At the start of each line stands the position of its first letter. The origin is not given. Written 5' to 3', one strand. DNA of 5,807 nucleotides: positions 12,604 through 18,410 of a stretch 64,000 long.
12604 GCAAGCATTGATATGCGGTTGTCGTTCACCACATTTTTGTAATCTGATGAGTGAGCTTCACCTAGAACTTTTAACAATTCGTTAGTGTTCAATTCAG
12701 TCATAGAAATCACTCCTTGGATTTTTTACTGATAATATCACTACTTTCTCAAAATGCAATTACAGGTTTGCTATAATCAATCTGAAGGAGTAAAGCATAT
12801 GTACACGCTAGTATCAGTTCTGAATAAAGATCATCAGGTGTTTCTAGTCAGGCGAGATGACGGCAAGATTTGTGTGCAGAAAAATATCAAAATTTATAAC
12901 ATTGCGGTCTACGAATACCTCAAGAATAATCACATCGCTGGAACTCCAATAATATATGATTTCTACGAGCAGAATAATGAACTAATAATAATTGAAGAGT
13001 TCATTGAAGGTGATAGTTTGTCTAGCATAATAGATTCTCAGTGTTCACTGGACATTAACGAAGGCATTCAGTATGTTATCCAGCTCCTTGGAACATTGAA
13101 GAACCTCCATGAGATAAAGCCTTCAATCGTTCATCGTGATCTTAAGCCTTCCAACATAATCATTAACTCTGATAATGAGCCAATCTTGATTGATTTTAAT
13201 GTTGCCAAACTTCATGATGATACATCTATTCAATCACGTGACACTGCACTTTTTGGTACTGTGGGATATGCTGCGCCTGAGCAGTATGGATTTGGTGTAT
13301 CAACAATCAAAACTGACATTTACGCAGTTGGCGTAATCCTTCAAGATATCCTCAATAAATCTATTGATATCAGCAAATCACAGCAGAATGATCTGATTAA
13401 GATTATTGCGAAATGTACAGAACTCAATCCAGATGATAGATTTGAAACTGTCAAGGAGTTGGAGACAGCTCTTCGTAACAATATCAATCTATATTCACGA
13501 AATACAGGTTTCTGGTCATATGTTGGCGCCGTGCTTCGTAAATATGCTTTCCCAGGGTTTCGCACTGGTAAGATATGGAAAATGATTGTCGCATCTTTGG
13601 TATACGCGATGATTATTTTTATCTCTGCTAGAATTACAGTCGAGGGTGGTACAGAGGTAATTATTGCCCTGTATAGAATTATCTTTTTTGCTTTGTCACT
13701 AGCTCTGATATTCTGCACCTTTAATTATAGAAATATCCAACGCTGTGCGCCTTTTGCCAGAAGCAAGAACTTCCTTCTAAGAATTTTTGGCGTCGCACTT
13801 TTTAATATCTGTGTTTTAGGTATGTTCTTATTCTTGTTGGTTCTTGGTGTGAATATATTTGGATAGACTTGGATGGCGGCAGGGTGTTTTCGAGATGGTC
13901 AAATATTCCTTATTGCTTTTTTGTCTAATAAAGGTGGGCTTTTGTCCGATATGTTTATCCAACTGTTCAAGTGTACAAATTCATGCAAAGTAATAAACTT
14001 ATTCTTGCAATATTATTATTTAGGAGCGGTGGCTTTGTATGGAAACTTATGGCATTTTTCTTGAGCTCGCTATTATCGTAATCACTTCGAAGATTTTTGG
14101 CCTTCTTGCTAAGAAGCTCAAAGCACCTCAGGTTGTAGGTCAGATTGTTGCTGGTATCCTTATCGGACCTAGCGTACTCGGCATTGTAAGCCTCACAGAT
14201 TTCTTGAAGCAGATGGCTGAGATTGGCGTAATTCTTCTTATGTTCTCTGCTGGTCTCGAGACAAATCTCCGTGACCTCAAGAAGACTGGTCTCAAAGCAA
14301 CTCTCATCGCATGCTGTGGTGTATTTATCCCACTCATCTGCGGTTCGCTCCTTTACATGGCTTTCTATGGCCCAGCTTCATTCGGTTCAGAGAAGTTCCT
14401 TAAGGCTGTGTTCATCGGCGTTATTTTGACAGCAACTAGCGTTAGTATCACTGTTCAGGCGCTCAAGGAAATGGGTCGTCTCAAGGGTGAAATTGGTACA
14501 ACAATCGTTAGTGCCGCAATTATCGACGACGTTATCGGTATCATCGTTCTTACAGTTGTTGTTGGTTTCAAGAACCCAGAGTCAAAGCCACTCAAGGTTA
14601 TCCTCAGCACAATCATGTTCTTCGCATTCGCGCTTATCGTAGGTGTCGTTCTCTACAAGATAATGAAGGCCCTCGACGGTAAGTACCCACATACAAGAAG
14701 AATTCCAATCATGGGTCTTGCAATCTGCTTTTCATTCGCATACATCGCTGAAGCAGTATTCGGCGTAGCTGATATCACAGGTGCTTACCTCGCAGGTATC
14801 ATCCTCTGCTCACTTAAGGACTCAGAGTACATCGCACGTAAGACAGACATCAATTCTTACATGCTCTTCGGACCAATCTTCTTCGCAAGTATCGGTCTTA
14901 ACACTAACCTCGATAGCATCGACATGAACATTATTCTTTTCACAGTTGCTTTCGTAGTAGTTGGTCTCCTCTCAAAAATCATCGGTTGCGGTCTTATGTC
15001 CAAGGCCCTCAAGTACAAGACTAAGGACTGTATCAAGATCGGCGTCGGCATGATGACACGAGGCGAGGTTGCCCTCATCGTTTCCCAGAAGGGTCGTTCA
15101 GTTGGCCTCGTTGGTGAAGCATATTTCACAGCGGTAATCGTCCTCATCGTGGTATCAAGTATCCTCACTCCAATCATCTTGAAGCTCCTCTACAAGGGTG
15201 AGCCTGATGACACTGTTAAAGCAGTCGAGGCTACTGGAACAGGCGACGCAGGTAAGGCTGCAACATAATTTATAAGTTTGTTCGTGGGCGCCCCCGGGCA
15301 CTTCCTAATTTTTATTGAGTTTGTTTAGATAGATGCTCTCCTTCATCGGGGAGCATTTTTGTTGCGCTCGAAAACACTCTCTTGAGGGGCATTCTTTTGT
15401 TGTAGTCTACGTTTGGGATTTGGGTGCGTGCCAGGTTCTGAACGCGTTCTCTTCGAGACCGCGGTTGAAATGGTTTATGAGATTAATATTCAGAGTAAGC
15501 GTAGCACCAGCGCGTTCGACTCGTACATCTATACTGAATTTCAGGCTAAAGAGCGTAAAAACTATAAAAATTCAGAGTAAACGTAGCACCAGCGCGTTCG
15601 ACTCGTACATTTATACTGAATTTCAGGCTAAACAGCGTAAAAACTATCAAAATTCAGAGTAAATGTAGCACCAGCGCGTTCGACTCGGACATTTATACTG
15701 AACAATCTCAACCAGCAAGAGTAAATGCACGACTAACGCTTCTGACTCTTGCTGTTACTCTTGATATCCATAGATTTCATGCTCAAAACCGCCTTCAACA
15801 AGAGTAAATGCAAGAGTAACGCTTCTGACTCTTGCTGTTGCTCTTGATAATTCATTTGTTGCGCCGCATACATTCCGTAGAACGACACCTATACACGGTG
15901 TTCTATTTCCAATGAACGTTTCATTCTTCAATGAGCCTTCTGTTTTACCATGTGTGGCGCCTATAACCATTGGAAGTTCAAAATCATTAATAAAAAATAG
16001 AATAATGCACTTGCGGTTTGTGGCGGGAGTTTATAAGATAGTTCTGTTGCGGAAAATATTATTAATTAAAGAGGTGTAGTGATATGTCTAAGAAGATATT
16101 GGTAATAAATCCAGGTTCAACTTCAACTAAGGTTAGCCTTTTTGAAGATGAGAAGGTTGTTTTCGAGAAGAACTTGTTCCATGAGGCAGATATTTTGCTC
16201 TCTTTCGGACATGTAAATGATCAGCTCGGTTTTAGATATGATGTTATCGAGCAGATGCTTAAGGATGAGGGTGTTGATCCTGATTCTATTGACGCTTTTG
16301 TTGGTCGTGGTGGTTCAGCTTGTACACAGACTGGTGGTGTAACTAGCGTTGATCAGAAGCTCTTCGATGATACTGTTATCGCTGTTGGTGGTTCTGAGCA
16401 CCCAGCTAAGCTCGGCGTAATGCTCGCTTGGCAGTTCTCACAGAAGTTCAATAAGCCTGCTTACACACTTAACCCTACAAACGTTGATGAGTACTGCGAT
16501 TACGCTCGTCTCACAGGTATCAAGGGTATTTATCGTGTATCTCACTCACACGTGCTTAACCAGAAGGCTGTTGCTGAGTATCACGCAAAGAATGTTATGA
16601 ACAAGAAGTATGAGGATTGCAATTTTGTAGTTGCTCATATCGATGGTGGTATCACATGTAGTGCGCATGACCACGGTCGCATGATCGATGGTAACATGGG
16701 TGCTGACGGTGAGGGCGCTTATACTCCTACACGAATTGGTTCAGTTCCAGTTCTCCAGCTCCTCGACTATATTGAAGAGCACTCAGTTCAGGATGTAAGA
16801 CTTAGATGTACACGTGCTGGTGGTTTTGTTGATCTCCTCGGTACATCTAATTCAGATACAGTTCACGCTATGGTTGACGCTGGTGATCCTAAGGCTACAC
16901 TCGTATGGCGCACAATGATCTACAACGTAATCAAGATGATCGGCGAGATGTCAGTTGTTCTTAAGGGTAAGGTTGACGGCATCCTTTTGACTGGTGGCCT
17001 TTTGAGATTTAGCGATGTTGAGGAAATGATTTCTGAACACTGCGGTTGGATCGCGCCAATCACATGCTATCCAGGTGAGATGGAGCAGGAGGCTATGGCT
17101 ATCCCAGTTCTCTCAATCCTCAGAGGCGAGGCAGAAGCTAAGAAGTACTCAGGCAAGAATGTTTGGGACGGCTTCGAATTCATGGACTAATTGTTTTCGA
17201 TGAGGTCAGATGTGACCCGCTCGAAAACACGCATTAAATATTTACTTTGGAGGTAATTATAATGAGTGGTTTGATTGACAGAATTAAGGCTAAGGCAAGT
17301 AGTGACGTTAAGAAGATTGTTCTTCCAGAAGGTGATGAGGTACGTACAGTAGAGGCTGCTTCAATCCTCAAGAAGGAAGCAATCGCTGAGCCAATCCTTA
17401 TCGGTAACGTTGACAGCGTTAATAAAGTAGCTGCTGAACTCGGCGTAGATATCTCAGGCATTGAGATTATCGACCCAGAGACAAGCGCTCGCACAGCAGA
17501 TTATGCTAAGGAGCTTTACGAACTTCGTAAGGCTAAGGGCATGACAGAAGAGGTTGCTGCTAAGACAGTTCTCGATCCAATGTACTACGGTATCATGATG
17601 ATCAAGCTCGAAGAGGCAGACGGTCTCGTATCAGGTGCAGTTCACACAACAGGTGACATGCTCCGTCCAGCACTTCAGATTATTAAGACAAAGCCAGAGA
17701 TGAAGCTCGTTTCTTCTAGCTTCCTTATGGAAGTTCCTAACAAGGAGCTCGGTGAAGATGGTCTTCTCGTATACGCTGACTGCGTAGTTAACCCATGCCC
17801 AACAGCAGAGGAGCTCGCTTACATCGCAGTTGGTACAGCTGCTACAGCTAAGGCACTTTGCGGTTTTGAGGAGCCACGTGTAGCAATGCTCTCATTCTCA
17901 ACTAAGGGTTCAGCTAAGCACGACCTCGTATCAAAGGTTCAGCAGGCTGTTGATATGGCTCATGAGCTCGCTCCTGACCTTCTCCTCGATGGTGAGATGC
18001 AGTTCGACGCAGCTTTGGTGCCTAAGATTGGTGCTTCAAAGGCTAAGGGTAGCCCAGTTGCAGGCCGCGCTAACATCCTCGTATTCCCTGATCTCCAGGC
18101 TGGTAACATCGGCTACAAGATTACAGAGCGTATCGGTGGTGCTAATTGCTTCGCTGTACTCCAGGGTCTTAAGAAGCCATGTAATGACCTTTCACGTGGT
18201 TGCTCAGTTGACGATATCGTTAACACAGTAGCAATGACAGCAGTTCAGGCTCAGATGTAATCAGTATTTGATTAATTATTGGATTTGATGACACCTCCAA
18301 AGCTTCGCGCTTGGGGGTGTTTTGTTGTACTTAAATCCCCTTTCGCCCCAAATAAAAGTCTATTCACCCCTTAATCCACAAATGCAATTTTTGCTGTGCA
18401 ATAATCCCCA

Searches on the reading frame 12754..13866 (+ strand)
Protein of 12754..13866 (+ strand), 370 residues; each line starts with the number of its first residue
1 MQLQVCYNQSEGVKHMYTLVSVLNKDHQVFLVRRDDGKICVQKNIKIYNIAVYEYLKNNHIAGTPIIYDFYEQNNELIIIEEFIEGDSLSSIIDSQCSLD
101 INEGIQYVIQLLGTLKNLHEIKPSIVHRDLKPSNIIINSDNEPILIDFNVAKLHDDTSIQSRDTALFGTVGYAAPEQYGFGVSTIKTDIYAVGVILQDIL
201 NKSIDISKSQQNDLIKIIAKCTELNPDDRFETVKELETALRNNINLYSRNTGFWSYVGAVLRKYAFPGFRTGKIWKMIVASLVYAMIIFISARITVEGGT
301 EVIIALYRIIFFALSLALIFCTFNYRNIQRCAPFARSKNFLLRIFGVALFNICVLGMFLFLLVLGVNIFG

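Call 7: search_protein_families(library=ncbifam, proteins=[window:12754-13866:+], max_evalue=0.1)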
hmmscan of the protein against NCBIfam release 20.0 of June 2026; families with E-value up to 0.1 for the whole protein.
window:12754-13866:+ (370 aa): 19 families
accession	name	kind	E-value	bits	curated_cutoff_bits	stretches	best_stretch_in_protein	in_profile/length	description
NF033483.0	PknB_PASTA_kin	equivalog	2.7e-30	105.9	450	1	67-200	72-202/563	Stk1 family PASTA domain-containing Ser/Thr kinase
NF047741.1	antiphage_MADS6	equivalog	1e-20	73.8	460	1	62-223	253-418/612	methylation-associated defense system protein kinase MAD6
NF052427.1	StpK7MSMEG_1200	equivalog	1.1e-17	63.8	900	1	67-201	72-204/601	serine/threonine protein kinase StpK7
NF038150.1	lanthi_synth_IV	equivalog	3.2e-17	62.1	650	1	60-196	251-386/851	class IV lanthionine synthetase LanL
NF043056.1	T4SS_LegK1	equivalog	4e-15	55.4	550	1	79-240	165-329/516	Dot/Icm T4SS effector kinase LegK1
TIGR03903.1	TOMM_kin_cyc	equivalog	1.1e-14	53.3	705.75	1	76-200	53-183/1267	TOMM system kinase/cyclase fusion protein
NF038151.1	lanthi_synth_III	equivalog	1.8e-12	46.5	575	1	60-239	282-465/833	class III lanthionine synthetase LanKC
NF009651.0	PRK13184.1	equivalog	5.9e-11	41.1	839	1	103-203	110-228/932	serine/threonine-protein kinase PknD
TIGR03724.2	arch_bud32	equivalog_domain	7.7e-11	41.8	125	1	64-168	57-148/193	KEOPS complex kinase/ATPase Bud32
NF011463.0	PRK14879.1-4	equivalog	3.5e-08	33.1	188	1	64-167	80-176/237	Kae1-associated kinase Bud32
NF007174.0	PRK09605.1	equivalog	1.4e-07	30.4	447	1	55-167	392-489/535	bifunctional N(6)-L-threonylcarbamoyladenine synthase/serine/threonine protein kinase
NF011460.0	PRK14879.1-1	equivalog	1.7e-07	30.6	199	1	52-160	65-166/232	Kae1-associated kinase Bud32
NF011464.0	PRK14879.1-7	equivalog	4.8e-07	29.7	246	1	57-164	61-162/221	Kae1-associated kinase Bud32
NF053615.1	SerThrKinAfsKStmc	equivalog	3.5e-06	25.9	1300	1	115-194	125-201/809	protein serine/threonine kinase AfsK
NF033442.0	BREX_PglW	equivalog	7.5e-06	23.9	990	1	87-155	594-664/1391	BREX system serine/threonine kinase PglW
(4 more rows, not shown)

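Call 13: search_protein_families(library=pfam, proteins=[window:12754-13866:+], max_evalue=0.01)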
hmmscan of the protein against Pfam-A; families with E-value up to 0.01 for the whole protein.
window:12754-13866:+ (370 aa): 6 families
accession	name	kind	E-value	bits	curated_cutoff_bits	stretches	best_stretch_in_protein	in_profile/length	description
PF00069.31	Pkinase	-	3.2e-27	96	31.7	1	67-221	63-212/263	Protein kinase domain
PF07714.23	PK_Tyr_Ser-Thr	-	3.1e-15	56.6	23.1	1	67-225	66-224/258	Protein tyrosine and serine/threonine kinase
PF01636.29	APH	-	4.7e-05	23.7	23.2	1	120-153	165-199/239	Phosphotransferase enzyme family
PF03109.22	ABC1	-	0.0003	20.4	22.9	1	72-152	138-215/244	ABC1 atypical kinase-like domain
PF17667.7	Pkinase_fungal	-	0.00043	19.5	24.1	1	114-174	298-361/387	Fungal protein kinase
PF01163.29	RIO1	-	0.0051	16.9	22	1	75-149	79-149/187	RIO domain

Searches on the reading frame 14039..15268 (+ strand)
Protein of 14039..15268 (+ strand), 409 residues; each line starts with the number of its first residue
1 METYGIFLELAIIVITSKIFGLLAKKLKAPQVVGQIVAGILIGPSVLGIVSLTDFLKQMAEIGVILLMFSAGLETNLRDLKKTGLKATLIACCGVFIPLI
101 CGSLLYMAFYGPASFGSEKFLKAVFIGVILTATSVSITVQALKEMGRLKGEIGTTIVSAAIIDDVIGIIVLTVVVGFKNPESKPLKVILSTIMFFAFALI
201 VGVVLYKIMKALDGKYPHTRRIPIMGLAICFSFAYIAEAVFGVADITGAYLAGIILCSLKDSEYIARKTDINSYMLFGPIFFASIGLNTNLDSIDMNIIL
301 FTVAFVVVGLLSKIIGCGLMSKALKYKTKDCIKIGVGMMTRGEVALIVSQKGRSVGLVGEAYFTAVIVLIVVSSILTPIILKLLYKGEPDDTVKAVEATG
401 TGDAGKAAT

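Call 13: search_protein_families(library=pfam, proteins=[window:14039-15268:+], max_evalue=0.01)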
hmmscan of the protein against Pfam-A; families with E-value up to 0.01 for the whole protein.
window:14039-15268:+ (409 aa): 2 families
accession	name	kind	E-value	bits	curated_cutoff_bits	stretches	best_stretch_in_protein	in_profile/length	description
PF00999.27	Na_H_Exchanger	-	6.6e-67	226.4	26.2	1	16-384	3-372/375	Sodium/hydrogen exchanger, transmembrane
PF17198.9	AveC_like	-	0.00045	20.1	26.6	1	180-244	58-120/234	Spirocyclase AveC-like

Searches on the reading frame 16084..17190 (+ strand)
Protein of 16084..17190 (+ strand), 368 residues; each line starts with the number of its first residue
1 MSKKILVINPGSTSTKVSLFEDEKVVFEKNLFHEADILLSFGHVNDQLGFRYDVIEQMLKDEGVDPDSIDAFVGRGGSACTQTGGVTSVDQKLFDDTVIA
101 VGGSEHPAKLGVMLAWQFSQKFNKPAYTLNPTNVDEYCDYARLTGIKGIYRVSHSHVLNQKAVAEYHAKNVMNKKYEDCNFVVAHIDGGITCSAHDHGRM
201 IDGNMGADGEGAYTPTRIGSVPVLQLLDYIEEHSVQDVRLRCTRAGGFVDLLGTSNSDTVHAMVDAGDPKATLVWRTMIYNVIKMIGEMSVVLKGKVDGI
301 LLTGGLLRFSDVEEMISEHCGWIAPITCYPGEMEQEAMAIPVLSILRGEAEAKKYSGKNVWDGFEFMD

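Call 13: search_protein_families(library=pfam, proteins=[window:16084-17190:+], max_evalue=0.01)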
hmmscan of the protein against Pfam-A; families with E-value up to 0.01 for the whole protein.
window:16084-17190:+ (368 aa): 1 family
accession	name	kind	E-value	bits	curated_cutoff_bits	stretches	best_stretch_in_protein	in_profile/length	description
PF00871.23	Acetate_kinase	-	3.6e-16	59.2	22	1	162-306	184-332/392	Acetokinase family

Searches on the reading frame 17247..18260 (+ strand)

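Call 13: search_protein_families(library=pfam, proteins=[window:17247-18260:+], max_evalue=0.01)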
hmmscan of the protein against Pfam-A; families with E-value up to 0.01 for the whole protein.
window:17247-18260:+ (337 aa): 1 family
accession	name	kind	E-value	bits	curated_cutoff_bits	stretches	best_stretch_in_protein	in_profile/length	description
PF01515.24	PTA_PTB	-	6.4e-122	407.3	24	1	9-332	2-319/319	Phosphate acetyl/butaryl transferase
